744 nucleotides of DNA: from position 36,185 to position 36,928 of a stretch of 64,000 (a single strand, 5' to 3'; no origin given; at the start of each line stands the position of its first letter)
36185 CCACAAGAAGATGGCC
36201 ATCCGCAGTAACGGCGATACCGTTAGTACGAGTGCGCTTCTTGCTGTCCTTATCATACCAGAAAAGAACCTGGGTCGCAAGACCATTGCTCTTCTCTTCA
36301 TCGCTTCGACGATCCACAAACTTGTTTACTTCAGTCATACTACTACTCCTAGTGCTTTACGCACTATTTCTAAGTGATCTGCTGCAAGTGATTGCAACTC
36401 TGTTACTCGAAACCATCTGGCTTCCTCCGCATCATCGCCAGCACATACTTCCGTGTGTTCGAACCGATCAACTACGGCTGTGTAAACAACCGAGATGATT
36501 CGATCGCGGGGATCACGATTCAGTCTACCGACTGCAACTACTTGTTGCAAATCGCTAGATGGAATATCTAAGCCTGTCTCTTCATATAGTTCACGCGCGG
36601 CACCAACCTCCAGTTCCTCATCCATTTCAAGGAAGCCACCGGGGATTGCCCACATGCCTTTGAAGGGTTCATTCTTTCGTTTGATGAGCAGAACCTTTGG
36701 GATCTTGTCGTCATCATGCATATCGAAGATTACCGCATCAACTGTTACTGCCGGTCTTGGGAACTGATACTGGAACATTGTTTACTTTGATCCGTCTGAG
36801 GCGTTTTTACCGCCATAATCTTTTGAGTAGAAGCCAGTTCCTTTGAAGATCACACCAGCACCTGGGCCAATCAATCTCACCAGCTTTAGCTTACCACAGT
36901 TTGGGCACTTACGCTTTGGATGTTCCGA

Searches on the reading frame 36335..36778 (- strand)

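Call 4: search_protein_families(library=pfam, proteins=[window:36335-36778:-], max_evalue=0.01)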
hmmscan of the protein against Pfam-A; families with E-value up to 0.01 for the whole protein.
window:36335-36778:- (147 aa): 3 families
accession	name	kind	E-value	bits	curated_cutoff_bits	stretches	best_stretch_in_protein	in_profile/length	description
PF00293.34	NUDIX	-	8.2e-23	81.3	21.1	1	10-139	3-131/134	NUDIX domain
PF14815.12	NUDIX_4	-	0.00061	20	35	1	28-78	11-57/113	NUDIX domain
PF22327.2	Nudt16-like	-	0.0014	19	27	1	39-103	31-95/161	U8 snoRNA-decapping enzyme-like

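Call 5: search_protein_families(library=phrogs, proteins=[window:36335-36778:-], max_evalue=0.001)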
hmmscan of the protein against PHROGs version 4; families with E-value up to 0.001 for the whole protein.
window:36335-36778:- (147 aa): 7 families
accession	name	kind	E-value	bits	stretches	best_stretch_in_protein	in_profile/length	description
phrog_1198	-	other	1.1e-29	105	1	2-131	30-153/253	MutT/NUDIX hydrolase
phrog_395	-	other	1.4e-08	35.9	1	28-144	249-372/373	cytidyltransferase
phrog_6216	-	unknown function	5.5e-07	29.7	1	28-130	14-100/545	-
phrog_10313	-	other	1.6e-06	29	1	16-70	15-67/159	nudix hydrolase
phrog_1185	-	other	2.6e-06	28.1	1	42-76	180-214/301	nudix hydrolase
phrog_15528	-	head and packaging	1.2e-05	24.9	1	28-131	534-626/794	portal protein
phrog_19657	-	other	9.6e-05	23.4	1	33-70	51-88/176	nudix hydrolase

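Call 6: search_protein_families(library=ncbifam, proteins=[window:36335-36778:-], max_evalue=0.01)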
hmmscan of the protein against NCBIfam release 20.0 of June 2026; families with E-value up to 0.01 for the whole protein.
window:36335-36778:- (147 aa): 21 families
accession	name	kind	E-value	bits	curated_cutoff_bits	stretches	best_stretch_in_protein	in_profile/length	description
NF050029.2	TransRepNtr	equivalog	5.1e-27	94.9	400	1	5-143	16-153/245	ADPR responsive transcriptional repressor NtrR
NF003787.0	PRK05379.1-4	equivalog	2.4e-19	69.5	449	1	6-144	204-344/346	bifunctional nicotinamide-nucleotide adenylyltransferase/Nudix hydroxylase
NF003788.0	PRK05379.1-5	equivalog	5.1e-19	68.8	354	1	8-144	211-349/351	bifunctional nicotinamide-nucleotide adenylyltransferase/Nudix hydroxylase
NF003786.0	PRK05379.1-2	equivalog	1e-18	67.7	397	1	10-145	218-354/354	bifunctional nicotinamide-nucleotide adenylyltransferase/Nudix hydroxylase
NF003791.0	PRK05379.2-3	equivalog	2.4e-17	63.2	409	1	10-140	202-334/340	bifunctional nicotinamide-nucleotide adenylyltransferase/Nudix hydroxylase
NF003785.0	PRK05379.1-1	equivalog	1.6e-15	57.2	418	1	10-127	203-319/347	bifunctional nicotinamide-nucleotide adenylyltransferase/Nudix hydroxylase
NF003790.0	PRK05379.2-2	equivalog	8.3e-11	41.5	403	1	6-129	213-333/354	bifunctional nicotinamide mononucleotide adenylyltransferase/ADP-ribose pyrophosphatase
NF006530.0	PRK08999.1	equivalog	2.1e-08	33.6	245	1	27-83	18-73/315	Nudix family hydrolase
NF001299.0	PRK00241.1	equivalog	3.6e-08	33.2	158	1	12-134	134-244/263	NAD(+) diphosphatase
NF008044.0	PRK10776.1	equivalog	3.8e-08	33.3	148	1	33-129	22-111/130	8-oxo-dGTP diphosphatase MutT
NF041652.1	Nud_hyd_Dein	equivalog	1.4e-07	31.9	200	1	27-132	25-131/152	Nudix hydrolase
NF011963.0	PRK15434.1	subfamily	2.5e-06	27.3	146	1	17-74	19-76/159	GDP-mannose mannosyl hydrolase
NF006961.0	PRK09438.1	equivalog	3.1e-06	26.7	103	1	28-77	21-68/151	dihydroneopterin triphosphate diphosphatase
NF052459.1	OxoGTPPhMutT1Mycb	equivalog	7.5e-05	22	475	1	14-127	5-108/292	8-oxo-(d)GTP phosphatase MutT1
TIGR00586.1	mutt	equivalog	7.6e-05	22.7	97.9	1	29-130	19-113/129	8-oxo-dGTP diphosphatase MutT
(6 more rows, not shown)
